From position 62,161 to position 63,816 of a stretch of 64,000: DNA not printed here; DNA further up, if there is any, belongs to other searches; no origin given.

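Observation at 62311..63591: PAS sensor domain fused to a MenA-type membrane prenyltransferase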

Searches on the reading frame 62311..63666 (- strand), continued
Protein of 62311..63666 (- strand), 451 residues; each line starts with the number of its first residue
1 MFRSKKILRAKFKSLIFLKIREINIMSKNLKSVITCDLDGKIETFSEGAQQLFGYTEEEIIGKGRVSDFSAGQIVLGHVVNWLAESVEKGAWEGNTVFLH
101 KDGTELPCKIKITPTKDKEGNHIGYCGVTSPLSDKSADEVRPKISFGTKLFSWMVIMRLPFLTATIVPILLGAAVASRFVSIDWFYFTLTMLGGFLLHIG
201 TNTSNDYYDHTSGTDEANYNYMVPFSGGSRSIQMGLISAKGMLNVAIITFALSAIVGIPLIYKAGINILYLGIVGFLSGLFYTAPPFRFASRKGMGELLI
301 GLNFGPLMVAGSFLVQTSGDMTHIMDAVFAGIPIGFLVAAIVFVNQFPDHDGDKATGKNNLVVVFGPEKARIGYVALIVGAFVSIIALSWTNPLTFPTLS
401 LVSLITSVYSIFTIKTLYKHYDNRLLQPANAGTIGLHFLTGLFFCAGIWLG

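Call 48: search_protein_families(library=ncbifam, proteins=[P0127, P0142, P0143, P0150, P0151, P0156, P0165, P0140, P0138, P0178], max_evalue=1e-20)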
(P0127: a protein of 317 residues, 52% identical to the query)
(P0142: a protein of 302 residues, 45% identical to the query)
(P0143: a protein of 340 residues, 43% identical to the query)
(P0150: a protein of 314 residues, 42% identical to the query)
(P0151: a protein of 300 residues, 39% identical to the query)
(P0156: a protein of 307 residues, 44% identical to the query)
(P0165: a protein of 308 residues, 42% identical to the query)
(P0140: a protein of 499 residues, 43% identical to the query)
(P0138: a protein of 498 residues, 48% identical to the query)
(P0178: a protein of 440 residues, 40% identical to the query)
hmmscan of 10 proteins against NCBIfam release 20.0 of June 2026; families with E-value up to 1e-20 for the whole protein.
P0127 (317 aa): 10 families
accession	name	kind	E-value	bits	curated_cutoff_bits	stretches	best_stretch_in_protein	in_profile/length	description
NF004751.0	PRK06080.1-3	equivalog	6e-46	157.3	264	1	16-316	6-295/296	1,4-dihydroxy-2-naphthoate polyprenyltransferase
NF004749.0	PRK06080.1-1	equivalog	1.9e-44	152.1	277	1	9-316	8-307/311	1,4-dihydroxy-2-naphthoate polyprenyltransferase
TIGR02235.1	menA_cyano-plnt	equivalog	7.4e-38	130.5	225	1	23-313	2-282/285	2-carboxy-1,4-naphthoquinone phytyltransferase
NF004750.0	PRK06080.1-2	equivalog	5.4e-34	117.9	346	1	18-315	4-299/301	1,4-dihydroxy-2-naphthoate polyprenyltransferase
TIGR00751.1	menA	equivalog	9.4e-33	113.9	102.15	1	32-313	5-284/284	1,4-dihydroxy-2-naphthoate octaprenyltransferase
NF009926.0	PRK13387.1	equivalog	4.8e-27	94.9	316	1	24-314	7-311/317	1,4-dihydroxy-2-naphthoate polyprenyltransferase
NF004617.0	PRK05951.1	equivalog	7.6e-27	94.2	239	1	41-313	35-296/306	prenyltransferase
NF004752.0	PRK06080.1-4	subfamily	1e-23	84.5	289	1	33-286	16-269/300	1,4-dihydroxy-2-naphthoate polyprenyltransferase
NF004754.0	PRK06080.1-6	equivalog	5.9e-23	81.7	522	1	24-315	13-302/308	1,4-dihydroxy-2-naphthoate polyprenyltransferase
NF004753.0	PRK06080.1-5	equivalog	4.8e-22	78.5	555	1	21-316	13-305/312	1,4-dihydroxy-2-naphthoate polyprenyltransferase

P0142 (302 aa): 10 families
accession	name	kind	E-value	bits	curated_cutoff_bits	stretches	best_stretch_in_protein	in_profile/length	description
NF004751.0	PRK06080.1-3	equivalog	6.1e-56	190.1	264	1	2-299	8-294/296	1,4-dihydroxy-2-naphthoate polyprenyltransferase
NF004749.0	PRK06080.1-1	equivalog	3.7e-48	164.3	277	1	3-299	18-306/311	1,4-dihydroxy-2-naphthoate polyprenyltransferase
TIGR02235.1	menA_cyano-plnt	equivalog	1.1e-42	146.3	225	1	6-300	1-285/285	2-carboxy-1,4-naphthoquinone phytyltransferase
NF004750.0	PRK06080.1-2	equivalog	2.8e-39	135.2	346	1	5-299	7-299/301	1,4-dihydroxy-2-naphthoate polyprenyltransferase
NF004617.0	PRK05951.1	equivalog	1e-38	133.2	239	1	23-297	33-290/306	prenyltransferase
TIGR00751.1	menA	equivalog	2.7e-38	132.1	102.15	1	15-296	4-283/284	1,4-dihydroxy-2-naphthoate octaprenyltransferase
NF009926.0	PRK13387.1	equivalog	1.1e-33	116.7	316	1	8-300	7-313/317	1,4-dihydroxy-2-naphthoate polyprenyltransferase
NF004753.0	PRK06080.1-5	equivalog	1.5e-31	109.7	555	1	10-297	17-302/312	1,4-dihydroxy-2-naphthoate polyprenyltransferase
NF004754.0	PRK06080.1-6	equivalog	3e-30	105.7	522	1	6-298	11-301/308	1,4-dihydroxy-2-naphthoate polyprenyltransferase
NF004752.0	PRK06080.1-4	subfamily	1.7e-26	93.6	289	1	10-273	11-273/300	1,4-dihydroxy-2-naphthoate polyprenyltransferase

P0143 (340 aa): 9 families
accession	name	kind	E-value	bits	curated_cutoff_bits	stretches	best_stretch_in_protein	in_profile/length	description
NF004751.0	PRK06080.1-3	equivalog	3.7e-46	158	264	1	3-300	8-294/296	1,4-dihydroxy-2-naphthoate polyprenyltransferase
NF004749.0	PRK06080.1-1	equivalog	1.1e-44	152.9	277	1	4-301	18-307/311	1,4-dihydroxy-2-naphthoate polyprenyltransferase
TIGR02235.1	menA_cyano-plnt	equivalog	1.1e-38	133.1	225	1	8-301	2-285/285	2-carboxy-1,4-naphthoquinone phytyltransferase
NF004750.0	PRK06080.1-2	equivalog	5.9e-36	124.3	346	1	2-300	3-299/301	1,4-dihydroxy-2-naphthoate polyprenyltransferase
NF004617.0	PRK05951.1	equivalog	1e-33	116.8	239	1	21-267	30-270/306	prenyltransferase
TIGR00751.1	menA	equivalog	3.6e-33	115.2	102.15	1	17-298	5-284/284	1,4-dihydroxy-2-naphthoate octaprenyltransferase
NF009926.0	PRK13387.1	equivalog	4.5e-31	108.1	316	1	16-300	14-312/317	1,4-dihydroxy-2-naphthoate polyprenyltransferase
NF004753.0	PRK06080.1-5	equivalog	5.9e-25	88.1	555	1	12-294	18-302/312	1,4-dihydroxy-2-naphthoate polyprenyltransferase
NF004754.0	PRK06080.1-6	equivalog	4.7e-23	82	522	1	3-301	7-303/308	1,4-dihydroxy-2-naphthoate polyprenyltransferase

P0150 (314 aa): 8 families
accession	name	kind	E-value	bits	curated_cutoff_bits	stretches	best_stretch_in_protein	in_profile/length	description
NF004751.0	PRK06080.1-3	equivalog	5.9e-50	170.5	264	1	13-309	10-294/296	1,4-dihydroxy-2-naphthoate polyprenyltransferase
NF004749.0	PRK06080.1-1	equivalog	2.7e-38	131.8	277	1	11-309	17-306/311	1,4-dihydroxy-2-naphthoate polyprenyltransferase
TIGR02235.1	menA_cyano-plnt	equivalog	1.1e-35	123.4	225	1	16-308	2-283/285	2-carboxy-1,4-naphthoquinone phytyltransferase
TIGR00751.1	menA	equivalog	5.7e-28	98.2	102.15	1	25-298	5-275/284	1,4-dihydroxy-2-naphthoate octaprenyltransferase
NF004750.0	PRK06080.1-2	equivalog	6e-28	98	346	1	15-306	8-296/301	1,4-dihydroxy-2-naphthoate polyprenyltransferase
NF004617.0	PRK05951.1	equivalog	3.4e-27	95.4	239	1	30-264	31-257/306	prenyltransferase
NF009926.0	PRK13387.1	equivalog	3.7e-25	88.7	316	1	19-261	9-263/317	1,4-dihydroxy-2-naphthoate polyprenyltransferase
NF004753.0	PRK06080.1-5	equivalog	9.9e-21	74.2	555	0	19-244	17-238/312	1,4-dihydroxy-2-naphthoate polyprenyltransferase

P0151 (300 aa): 9 families
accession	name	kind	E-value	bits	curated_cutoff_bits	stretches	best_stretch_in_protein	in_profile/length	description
NF004751.0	PRK06080.1-3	equivalog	7.1e-46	157.1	264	1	1-296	7-291/296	1,4-dihydroxy-2-naphthoate polyprenyltransferase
NF004749.0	PRK06080.1-1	equivalog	4.9e-44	150.7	277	1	4-298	19-305/311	1,4-dihydroxy-2-naphthoate polyprenyltransferase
TIGR02235.1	menA_cyano-plnt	equivalog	9.2e-38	130.1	225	1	11-298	6-283/285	2-carboxy-1,4-naphthoquinone phytyltransferase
NF009926.0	PRK13387.1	equivalog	2e-33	115.8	316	1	8-256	7-269/317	1,4-dihydroxy-2-naphthoate polyprenyltransferase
TIGR00751.1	menA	equivalog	2.6e-33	115.7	102.15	1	16-262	5-250/284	1,4-dihydroxy-2-naphthoate octaprenyltransferase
NF004750.0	PRK06080.1-2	equivalog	2.1e-30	106.1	346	1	3-298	5-298/301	1,4-dihydroxy-2-naphthoate polyprenyltransferase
NF004753.0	PRK06080.1-5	equivalog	4.6e-26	91.7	555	1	3-258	10-264/312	1,4-dihydroxy-2-naphthoate polyprenyltransferase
NF004617.0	PRK05951.1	equivalog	3e-25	89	239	1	2-294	12-299/306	prenyltransferase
NF004752.0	PRK06080.1-4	subfamily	2.2e-23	83.3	289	1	10-254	11-254/300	1,4-dihydroxy-2-naphthoate polyprenyltransferase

P0156 (307 aa): 8 families
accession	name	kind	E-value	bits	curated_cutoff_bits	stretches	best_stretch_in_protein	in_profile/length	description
NF004751.0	PRK06080.1-3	equivalog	5.9e-49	167.2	264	1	3-299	10-295/296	1,4-dihydroxy-2-naphthoate polyprenyltransferase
NF004749.0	PRK06080.1-1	equivalog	3.6e-47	161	277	1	2-301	18-309/311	1,4-dihydroxy-2-naphthoate polyprenyltransferase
TIGR02235.1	menA_cyano-plnt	equivalog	4e-44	151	225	1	5-298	1-284/285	2-carboxy-1,4-naphthoquinone phytyltransferase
NF004617.0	PRK05951.1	equivalog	2.2e-37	128.8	239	1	15-303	26-303/306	prenyltransferase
NF009926.0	PRK13387.1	equivalog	3.6e-34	118.3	316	1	1-301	1-315/317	1,4-dihydroxy-2-naphthoate polyprenyltransferase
TIGR00751.1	menA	equivalog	8.9e-31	107.4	102.15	1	19-280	9-268/284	1,4-dihydroxy-2-naphthoate octaprenyltransferase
NF004753.0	PRK06080.1-5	equivalog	3.7e-30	105.2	555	1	4-300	12-306/312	1,4-dihydroxy-2-naphthoate polyprenyltransferase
NF004750.0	PRK06080.1-2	equivalog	2.7e-29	102.4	346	1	2-266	5-269/301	1,4-dihydroxy-2-naphthoate polyprenyltransferase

P0165 (308 aa): 9 families
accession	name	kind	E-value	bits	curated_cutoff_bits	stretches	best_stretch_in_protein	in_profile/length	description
NF004751.0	PRK06080.1-3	equivalog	4.7e-47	161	264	1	3-305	9-293/296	1,4-dihydroxy-2-naphthoate polyprenyltransferase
NF004749.0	PRK06080.1-1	equivalog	5.2e-41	140.8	277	1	11-307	26-307/311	1,4-dihydroxy-2-naphthoate polyprenyltransferase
NF004617.0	PRK05951.1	equivalog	6.5e-37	127.3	239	1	36-274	46-278/306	prenyltransferase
TIGR02235.1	menA_cyano-plnt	equivalog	1.1e-36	126.6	225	1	8-264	3-249/285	2-carboxy-1,4-naphthoquinone phytyltransferase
NF004750.0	PRK06080.1-2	equivalog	4.6e-31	108.3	346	1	8-264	10-265/301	1,4-dihydroxy-2-naphthoate polyprenyltransferase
TIGR00751.1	menA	equivalog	2.4e-30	105.9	102.15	1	22-267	11-255/284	1,4-dihydroxy-2-naphthoate octaprenyltransferase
NF009926.0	PRK13387.1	equivalog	9.8e-27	93.9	316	0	5-160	4-153/317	1,4-dihydroxy-2-naphthoate polyprenyltransferase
NF004753.0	PRK06080.1-5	equivalog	1.9e-25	89.7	555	1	9-306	16-304/312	1,4-dihydroxy-2-naphthoate polyprenyltransferase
NF004754.0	PRK06080.1-6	equivalog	1.8e-22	80.1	522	1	11-307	16-303/308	1,4-dihydroxy-2-naphthoate polyprenyltransferase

P0140 (499 aa): 9 families
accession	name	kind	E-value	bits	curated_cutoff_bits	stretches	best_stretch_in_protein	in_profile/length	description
NF004751.0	PRK06080.1-3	equivalog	9.5e-47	160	264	1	163-457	9-294/296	1,4-dihydroxy-2-naphthoate polyprenyltransferase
NF004749.0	PRK06080.1-1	equivalog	1.5e-42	145.9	277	1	157-460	12-309/311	1,4-dihydroxy-2-naphthoate polyprenyltransferase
TIGR02235.1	menA_cyano-plnt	equivalog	2.8e-33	115.5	225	1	167-457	2-284/285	2-carboxy-1,4-naphthoquinone phytyltransferase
TIGR00751.1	menA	equivalog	3.2e-31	108.8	102.15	1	177-451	6-280/284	1,4-dihydroxy-2-naphthoate octaprenyltransferase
NF004750.0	PRK06080.1-2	equivalog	1.6e-30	106.5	346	1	161-457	3-299/301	1,4-dihydroxy-2-naphthoate polyprenyltransferase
NF004753.0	PRK06080.1-5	equivalog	1.9e-26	93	555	1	165-461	12-308/312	1,4-dihydroxy-2-naphthoate polyprenyltransferase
NF004754.0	PRK06080.1-6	equivalog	5.8e-26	91.6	522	1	164-460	9-305/308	1,4-dihydroxy-2-naphthoate polyprenyltransferase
NF004617.0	PRK05951.1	equivalog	2.7e-25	89.2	239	1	194-459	45-300/306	prenyltransferase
NF009926.0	PRK13387.1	equivalog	3.8e-23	82.1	316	1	172-461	11-316/317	1,4-dihydroxy-2-naphthoate polyprenyltransferase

P0138 (498 aa): 10 families
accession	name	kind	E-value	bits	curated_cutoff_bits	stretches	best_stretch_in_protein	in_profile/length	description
NF004751.0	PRK06080.1-3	equivalog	7.6e-47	160.3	264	1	184-492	6-294/296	1,4-dihydroxy-2-naphthoate polyprenyltransferase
TIGR02235.1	menA_cyano-plnt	equivalog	3.8e-41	141.2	225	1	191-492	2-284/285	2-carboxy-1,4-naphthoquinone phytyltransferase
NF004749.0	PRK06080.1-1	equivalog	1e-40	139.8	277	1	184-494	15-308/311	1,4-dihydroxy-2-naphthoate polyprenyltransferase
TIGR00751.1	menA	equivalog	1.5e-34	119.7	102.15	1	201-489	6-283/284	1,4-dihydroxy-2-naphthoate octaprenyltransferase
NF004750.0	PRK06080.1-2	equivalog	2e-33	116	346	1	189-492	7-299/301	1,4-dihydroxy-2-naphthoate polyprenyltransferase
NF004617.0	PRK05951.1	equivalog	6e-31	107.7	239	1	211-493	30-299/306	prenyltransferase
NF009926.0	PRK13387.1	equivalog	1.1e-30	106.8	316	1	190-492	5-312/317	1,4-dihydroxy-2-naphthoate polyprenyltransferase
NF004753.0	PRK06080.1-5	equivalog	6.4e-29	101.1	555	1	191-496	14-309/312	1,4-dihydroxy-2-naphthoate polyprenyltransferase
NF004752.0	PRK06080.1-4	subfamily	5.1e-28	98.6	289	1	190-459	5-266/300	1,4-dihydroxy-2-naphthoate polyprenyltransferase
NF004754.0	PRK06080.1-6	equivalog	1.2e-23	83.9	522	1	194-493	15-303/308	1,4-dihydroxy-2-naphthoate polyprenyltransferase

P0178 (440 aa): 8 families
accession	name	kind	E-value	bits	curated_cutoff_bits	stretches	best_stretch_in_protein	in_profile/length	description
NF004751.0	PRK06080.1-3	equivalog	2.9e-43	148.5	264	1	139-435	8-295/296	1,4-dihydroxy-2-naphthoate polyprenyltransferase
NF004749.0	PRK06080.1-1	equivalog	3.1e-41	141.5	277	1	143-438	21-310/311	1,4-dihydroxy-2-naphthoate polyprenyltransferase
TIGR02235.1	menA_cyano-plnt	equivalog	3.8e-38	131.4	225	1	147-435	5-285/285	2-carboxy-1,4-naphthoquinone phytyltransferase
NF004617.0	PRK05951.1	equivalog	8e-29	100.7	239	1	174-429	46-299/306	prenyltransferase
NF009926.0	PRK13387.1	equivalog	8.8e-26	90.7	316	0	145-291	7-149/317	1,4-dihydroxy-2-naphthoate polyprenyltransferase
NF004753.0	PRK06080.1-5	equivalog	1.3e-24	86.9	555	1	151-438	21-308/312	1,4-dihydroxy-2-naphthoate polyprenyltransferase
NF004750.0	PRK06080.1-2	equivalog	4.8e-23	81.9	346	1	144-433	9-298/301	1,4-dihydroxy-2-naphthoate polyprenyltransferase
TIGR00751.1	menA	equivalog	2e-22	80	102.15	1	155-431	7-283/284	1,4-dihydroxy-2-naphthoate octaprenyltransferase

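Call 49: search_protein_families(library=ncbifam, proteins=[L038:6783-8729:+, L032:16858-17472:-, L038:6097-6786:+, L038:2431-4002:+, L032:9420-9959:+], max_evalue=0.00001)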
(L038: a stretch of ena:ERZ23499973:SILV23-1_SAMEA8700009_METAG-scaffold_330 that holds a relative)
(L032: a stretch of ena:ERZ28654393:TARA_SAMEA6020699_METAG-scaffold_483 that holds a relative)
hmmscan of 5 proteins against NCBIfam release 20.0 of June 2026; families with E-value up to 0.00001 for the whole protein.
L038:6783-8729:+ (648 aa): 56 families (the best 25 are shown)
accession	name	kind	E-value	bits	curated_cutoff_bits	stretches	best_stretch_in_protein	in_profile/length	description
NF006377.0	PRK08611.1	equivalog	2.2e-121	406.2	742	1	112-644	4-530/576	pyruvate oxidase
NF005040.0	PRK06457.1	equivalog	3e-102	342.7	788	1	112-644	2-519/549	pyruvate dehydrogenase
NF006591.0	PRK09124.1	equivalog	4e-93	312.6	792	1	111-643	2-529/574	ubiquinone-dependent pyruvate dehydrogenase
NF006129.0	PRK08273.1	equivalog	1.5e-90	304.1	724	1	112-646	3-548/598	thiamine pyrophosphate-requiring protein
TIGR00118.1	acolac_lg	equivalog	8.5e-88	295.2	538.35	1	115-644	4-535/557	biosynthetic-type acetolactate synthase large subunit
NF006187.0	PRK08322.1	equivalog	9.3e-86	288.4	509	1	113-644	3-529/548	acetolactate synthase large subunit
NF006052.0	PRK08199.1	subfamily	1.1e-85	288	539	1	107-646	3-540/559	thiamine pyrophosphate protein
NF005114.0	PRK06546.1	equivalog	4.4e-85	286.3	893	1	112-646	3-532/578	pyruvate dehydrogenase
TIGR02720.1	pyruv_oxi_spxB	equivalog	4.4e-85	286.2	637.85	1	116-628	3-513/575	pyruvate oxidase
NF005651.0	PRK07418.1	subfamily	1.9e-82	277.4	942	1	106-641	13-557/617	acetolactate synthase large subunit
NF006524.0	PRK08978.1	equivalog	2.2e-81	273.8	738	1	116-644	5-525/548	acetolactate synthase 2 catalytic subunit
NF004919.0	PRK06276.1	equivalog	3.8e-79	266.6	866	1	116-644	5-539/582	acetolactate synthase large subunit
NF006122.0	PRK08266.1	subfamily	3.5e-75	253.5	571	1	111-641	3-522/543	hypothetical protein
NF006016.1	PRK08155.1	equivalog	4.8e-72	243.1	870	1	113-645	4-534/554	acetolactate synthase large subunit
NF005712.0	PRK07524.1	subfamily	1.3e-71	241.7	500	1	112-643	3-529/536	5-guanidino-2-oxopentanoate decarboxylase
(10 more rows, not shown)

L032:16858-17472:- (204 aa): 7 families
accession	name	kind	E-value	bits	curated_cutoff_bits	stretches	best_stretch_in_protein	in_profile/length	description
NF002463.0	PRK01683.1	equivalog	9.1e-11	41.8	297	1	42-182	30-162/258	trans-aconitate 2-methyltransferase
TIGR01983.1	UbiG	equivalog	2.2e-08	33.7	102.95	1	44-141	50-152/228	bifunctional 2-polyprenyl-6-hydroxyphenol methylase/3-demethylubiquinol 3-O-methyltransferase UbiG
NF045667.1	MTase_DVU1556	equivalog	4e-08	33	155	1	25-182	6-162/213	DVU_1556 family methyltransferase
NF011650.0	PRK15068.1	equivalog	1.3e-07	30.9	209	1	38-189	115-277/324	tRNA 5-methoxyuridine(34)/uridine 5-oxyacetic acid(34) synthase CmoB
NF010703.0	PRK14103.1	equivalog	2.6e-07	30.3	320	1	31-131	19-115/256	trans-aconitate 2-methyltransferase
TIGR02072.1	BioC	equivalog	9e-07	28.9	184.95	1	32-189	22-180/244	malonyl-ACP O-methyltransferase BioC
TIGR00452.1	TIGR00452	equivalog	1.3e-06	27.5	275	1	46-141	120-219/316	tRNA 5-methoxyuridine(34)/uridine 5-oxyacetic acid(34) synthase CmoB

L038:6097-6786:+ (229 aa): 2 families
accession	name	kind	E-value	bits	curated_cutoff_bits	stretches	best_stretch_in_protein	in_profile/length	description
TIGR00197.1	yjeF_nterm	hypoth_equivalog_domain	3.7e-22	79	88.6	1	20-203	9-205/206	NAD(P)H-hydrate epimerase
NF007856.0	PRK10565.1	equivalog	3.7e-08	32.5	703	1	13-166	17-177/510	bifunctional ADP-dependent NAD(P)H-hydrate dehydratase/NAD(P)H-hydrate epimerase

L038:2431-4002:+ (523 aa): 6 families
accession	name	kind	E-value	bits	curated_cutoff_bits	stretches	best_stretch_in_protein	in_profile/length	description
NF058674.1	CholsOxChoxAB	equivalog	1.1e-174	581.8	850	1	2-519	4-535/535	cholesterol oxidase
TIGR02032.1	GG-red-SF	subfamily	1.2e-09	38.2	158.8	0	4-38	1-35/297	geranylgeranyl reductase family protein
TIGR03970.1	mycofact_MftG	equivalog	6.7e-09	35.2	387.45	0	453-513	422-483/487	mycofactocin dehydrogenase MftG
NF002550.0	PRK02106.1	subfamily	6.6e-08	31.5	605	0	2-36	4-39/563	choline dehydrogenase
NF038210.1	GMC_mycofac_3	equivalog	4.8e-06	25.7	300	0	441-516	337-412/418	mycofactocin system GMC family oxidoreductase MftG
TIGR01350.1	lipoamide_DH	equivalog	8.6e-06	24.7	408.8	0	4-37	2-35/461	dihydrolipoyl dehydrogenase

L032:9420-9959:+ (179 aa): 0 families

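Call 51: list_cluster_members(proteins=[P0132, P0133, P0134, P0136, P0139, P0145, P0155, P0175, P0176, P0202])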
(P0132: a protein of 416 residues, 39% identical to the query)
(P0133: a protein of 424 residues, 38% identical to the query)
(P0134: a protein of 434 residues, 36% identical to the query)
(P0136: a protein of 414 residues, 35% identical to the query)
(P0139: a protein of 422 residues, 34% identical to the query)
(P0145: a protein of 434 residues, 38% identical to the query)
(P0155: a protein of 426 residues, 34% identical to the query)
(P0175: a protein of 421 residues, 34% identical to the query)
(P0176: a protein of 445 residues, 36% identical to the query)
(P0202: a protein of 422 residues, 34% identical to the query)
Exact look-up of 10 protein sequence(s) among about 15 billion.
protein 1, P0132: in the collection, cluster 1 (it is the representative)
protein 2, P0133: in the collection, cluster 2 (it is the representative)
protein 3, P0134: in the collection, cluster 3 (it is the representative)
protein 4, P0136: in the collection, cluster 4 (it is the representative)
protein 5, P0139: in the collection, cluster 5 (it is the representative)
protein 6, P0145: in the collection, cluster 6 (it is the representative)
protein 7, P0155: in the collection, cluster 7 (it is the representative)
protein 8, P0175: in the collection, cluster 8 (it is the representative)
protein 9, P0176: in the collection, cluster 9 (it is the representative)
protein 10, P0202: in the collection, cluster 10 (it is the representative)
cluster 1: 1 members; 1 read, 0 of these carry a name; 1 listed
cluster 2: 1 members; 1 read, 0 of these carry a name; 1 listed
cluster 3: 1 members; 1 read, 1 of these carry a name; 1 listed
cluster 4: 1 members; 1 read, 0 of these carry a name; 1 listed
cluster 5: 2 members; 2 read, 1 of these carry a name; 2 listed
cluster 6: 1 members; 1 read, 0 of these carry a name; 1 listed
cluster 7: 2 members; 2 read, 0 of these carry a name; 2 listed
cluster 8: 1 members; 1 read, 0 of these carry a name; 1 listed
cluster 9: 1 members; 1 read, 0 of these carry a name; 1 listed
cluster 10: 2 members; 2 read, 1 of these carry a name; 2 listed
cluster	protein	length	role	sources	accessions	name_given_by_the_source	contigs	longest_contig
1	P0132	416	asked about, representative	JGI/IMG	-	-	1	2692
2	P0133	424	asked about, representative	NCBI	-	-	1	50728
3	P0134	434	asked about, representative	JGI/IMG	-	1,4-dihydroxy-2-naphthoate polyprenyltransferase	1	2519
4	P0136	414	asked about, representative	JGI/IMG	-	-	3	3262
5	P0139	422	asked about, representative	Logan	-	-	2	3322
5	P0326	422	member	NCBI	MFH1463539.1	MAG: prenyltransferase [Pseudomonadota bacterium]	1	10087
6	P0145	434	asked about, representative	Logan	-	-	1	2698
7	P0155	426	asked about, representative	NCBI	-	-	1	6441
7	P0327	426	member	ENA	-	-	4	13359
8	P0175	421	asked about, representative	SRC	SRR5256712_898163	-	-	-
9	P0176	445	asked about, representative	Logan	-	-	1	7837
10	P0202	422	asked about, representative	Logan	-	-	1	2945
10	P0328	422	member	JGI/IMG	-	1,4-dihydroxy-2-naphthoate octaprenyltransferase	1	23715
